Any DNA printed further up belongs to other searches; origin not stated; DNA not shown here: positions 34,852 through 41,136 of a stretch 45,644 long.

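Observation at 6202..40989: One 34.8-kb gene encoding an 11,595-aa predicted lipoprotein with almost no recognisable domains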

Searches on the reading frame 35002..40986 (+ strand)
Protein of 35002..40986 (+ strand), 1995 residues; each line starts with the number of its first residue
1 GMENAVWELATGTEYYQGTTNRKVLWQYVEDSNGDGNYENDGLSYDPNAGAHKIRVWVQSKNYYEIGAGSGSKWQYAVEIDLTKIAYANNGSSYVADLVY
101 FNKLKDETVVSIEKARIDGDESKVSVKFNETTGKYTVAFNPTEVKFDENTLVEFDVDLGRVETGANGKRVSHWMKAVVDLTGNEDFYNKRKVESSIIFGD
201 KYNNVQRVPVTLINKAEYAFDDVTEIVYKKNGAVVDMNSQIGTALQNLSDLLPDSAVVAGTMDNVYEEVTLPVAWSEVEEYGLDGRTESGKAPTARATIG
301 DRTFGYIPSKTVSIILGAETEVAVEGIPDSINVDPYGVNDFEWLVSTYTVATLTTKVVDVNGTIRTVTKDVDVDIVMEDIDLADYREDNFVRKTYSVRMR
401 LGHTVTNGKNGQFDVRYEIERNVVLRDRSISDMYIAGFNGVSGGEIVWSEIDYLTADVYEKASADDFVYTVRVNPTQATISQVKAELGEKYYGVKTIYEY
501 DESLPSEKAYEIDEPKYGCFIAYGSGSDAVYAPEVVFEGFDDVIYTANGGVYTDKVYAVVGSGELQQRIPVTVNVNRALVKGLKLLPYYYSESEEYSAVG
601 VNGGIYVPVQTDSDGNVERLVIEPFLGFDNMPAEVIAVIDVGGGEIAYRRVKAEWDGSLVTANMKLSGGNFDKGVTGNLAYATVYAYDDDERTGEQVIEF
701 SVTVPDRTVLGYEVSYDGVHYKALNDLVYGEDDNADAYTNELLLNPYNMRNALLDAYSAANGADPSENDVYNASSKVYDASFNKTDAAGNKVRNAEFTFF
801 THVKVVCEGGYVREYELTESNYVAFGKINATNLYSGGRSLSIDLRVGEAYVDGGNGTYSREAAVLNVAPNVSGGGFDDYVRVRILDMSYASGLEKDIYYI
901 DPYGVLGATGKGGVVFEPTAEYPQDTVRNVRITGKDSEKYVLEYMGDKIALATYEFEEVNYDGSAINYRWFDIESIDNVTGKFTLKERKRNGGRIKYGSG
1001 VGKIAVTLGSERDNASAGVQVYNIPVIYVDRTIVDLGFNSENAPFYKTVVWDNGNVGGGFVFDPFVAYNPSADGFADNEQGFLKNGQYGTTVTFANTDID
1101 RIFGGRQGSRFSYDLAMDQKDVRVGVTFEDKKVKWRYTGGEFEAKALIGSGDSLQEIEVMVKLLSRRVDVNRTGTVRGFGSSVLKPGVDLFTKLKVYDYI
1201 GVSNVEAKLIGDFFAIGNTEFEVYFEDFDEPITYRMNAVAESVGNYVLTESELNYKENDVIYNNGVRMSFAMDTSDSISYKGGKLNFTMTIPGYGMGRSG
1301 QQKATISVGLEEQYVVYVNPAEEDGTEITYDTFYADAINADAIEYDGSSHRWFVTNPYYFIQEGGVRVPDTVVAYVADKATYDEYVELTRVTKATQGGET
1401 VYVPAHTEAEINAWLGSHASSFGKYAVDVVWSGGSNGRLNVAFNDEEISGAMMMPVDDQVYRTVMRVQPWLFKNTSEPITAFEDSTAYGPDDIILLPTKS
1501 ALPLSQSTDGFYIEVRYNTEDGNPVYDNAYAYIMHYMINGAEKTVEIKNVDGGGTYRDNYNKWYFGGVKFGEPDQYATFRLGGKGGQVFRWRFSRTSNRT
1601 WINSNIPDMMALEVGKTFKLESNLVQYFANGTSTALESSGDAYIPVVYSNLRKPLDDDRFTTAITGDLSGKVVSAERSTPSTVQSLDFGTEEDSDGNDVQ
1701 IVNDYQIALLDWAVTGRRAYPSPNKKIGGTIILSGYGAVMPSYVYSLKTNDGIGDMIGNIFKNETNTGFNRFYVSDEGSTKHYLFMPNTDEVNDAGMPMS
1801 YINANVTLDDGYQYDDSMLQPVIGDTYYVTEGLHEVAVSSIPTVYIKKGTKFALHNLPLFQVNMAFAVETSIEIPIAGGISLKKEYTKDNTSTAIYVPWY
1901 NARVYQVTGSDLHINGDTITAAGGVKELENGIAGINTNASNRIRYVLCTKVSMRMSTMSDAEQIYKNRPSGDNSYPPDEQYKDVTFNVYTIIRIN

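Call 32: find_related_loci(query=A1, collection=metagenome_contigs, flank=10000)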
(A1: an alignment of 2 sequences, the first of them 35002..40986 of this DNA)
Query A1 (1995 aa) in metagenome_contigs; peptide patterns used: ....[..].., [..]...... (x = any residue, [..] = any of these).
355 stretches matched a pattern; 6 encode a relative of the query (tblastn E <= 1e-3); 6 distinct loci.
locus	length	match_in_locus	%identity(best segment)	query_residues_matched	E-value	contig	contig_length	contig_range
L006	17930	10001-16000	68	1-1995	0e+0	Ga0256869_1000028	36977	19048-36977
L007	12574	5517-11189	48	1-1995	0e+0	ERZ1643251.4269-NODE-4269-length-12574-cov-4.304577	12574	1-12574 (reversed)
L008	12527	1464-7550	36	1-1994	0e+0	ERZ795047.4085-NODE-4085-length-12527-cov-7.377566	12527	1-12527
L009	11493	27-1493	73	1511-1995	0e+0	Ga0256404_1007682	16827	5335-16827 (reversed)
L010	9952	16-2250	39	1268-1994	3e-136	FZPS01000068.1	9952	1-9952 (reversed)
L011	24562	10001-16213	29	4-1875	0e+0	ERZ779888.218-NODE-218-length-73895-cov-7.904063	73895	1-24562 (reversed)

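Call 41: search_protein_families(library=pfam, max_evalue=0.0001, proteins=[L011:17046-18134:+, L011:18542-21070:+, L011:21114-23972:+, L008:8651-12526:+, L008:7993-8667:-, L007:11289-12152:+, L006:16739-17923:-])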
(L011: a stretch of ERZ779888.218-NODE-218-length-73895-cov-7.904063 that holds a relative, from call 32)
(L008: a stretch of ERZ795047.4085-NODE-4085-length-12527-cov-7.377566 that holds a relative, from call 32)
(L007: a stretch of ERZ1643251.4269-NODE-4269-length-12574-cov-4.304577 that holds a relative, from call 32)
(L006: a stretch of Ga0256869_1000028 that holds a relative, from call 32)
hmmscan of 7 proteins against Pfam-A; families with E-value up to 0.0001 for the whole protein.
L011:17046-18134:+ (363 aa): 1 family
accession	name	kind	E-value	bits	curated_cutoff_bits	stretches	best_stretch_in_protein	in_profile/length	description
PF10974.15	DUF2804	-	8.9e-26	91.3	26.9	1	15-359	4-335/339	Domain of unknown function (DUF2804)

L011:18542-21070:+ (843 aa): 3 families
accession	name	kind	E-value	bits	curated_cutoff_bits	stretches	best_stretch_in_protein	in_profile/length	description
PF01915.27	Glyco_hydro_3_C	-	1.5e-49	169.1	31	1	354-584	2-200/200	Glycosyl hydrolase family 3 C-terminal domain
PF00933.27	Glyco_hydro_3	-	2.9e-43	148.9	27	1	98-320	77-314/316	Glycosyl hydrolase family 3 N terminal domain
PF14310.12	Fn3-like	-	1.6e-27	95.9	25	1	621-691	1-71/71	Fibronectin type III-like domain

L011:21114-23972:+ (953 aa): 6 families
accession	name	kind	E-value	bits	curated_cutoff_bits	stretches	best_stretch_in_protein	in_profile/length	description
PF00689.26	Cation_ATPase_C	-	2.4e-38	132.1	27.3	1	764-941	2-175/175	Cation transporting ATPase, C-terminus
PF00122.25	E1-E2_ATPase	-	1.3e-34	119.7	28.1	1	158-374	3-180/181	E1-E2 ATPase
PF00702.32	Hydrolase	-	4.2e-15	57.1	26.4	1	392-694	2-191/191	haloacid dehalogenase-like hydrolase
PF00690.31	Cation_ATPase_N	-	1.2e-13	50.9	20.4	1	60-110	18-68/69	Cation transporter/ATPase, N-terminus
PF13246.12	Cation_ATPase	-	5.6e-10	39.5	21.7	1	447-522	10-90/91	Cation transport ATPase (P-type)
PF08282.18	Hydrolase_3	-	1.1e-05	25.8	20.9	0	680-726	209-255/255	haloacid dehalogenase-like hydrolase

L008:8651-12526:+ (1292 aa): 1 family
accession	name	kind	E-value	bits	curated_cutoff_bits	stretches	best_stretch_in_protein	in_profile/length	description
PF18657.6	YDG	-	2.2e-09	37.8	25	2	369-432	2-80/85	YDG domain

L008:7993-8667:- (225 aa): 0 families

L007:11289-12152:+ (288 aa): 2 families
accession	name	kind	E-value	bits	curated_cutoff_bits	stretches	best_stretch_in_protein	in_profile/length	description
PF00877.26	NLPC_P60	-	3e-15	56.5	23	1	165-280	1-95/105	NlpC/P60 family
PF08239.17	SH3_3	-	2.1e-09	37.9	27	1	91-140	1-52/54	Bacterial SH3 domain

L006:16739-17923:- (395 aa): 2 families
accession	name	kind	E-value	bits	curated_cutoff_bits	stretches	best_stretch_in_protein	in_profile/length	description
PF00155.27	Aminotran_1_2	-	1.5e-44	153.1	19.7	1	37-377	5-352/361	Aminotransferase class I and II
PF01041.23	DegT_DnrJ_EryC1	-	1.1e-05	25.3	19.8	1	102-175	44-118/360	DegT/DnrJ/EryC1/StrS aminotransferase family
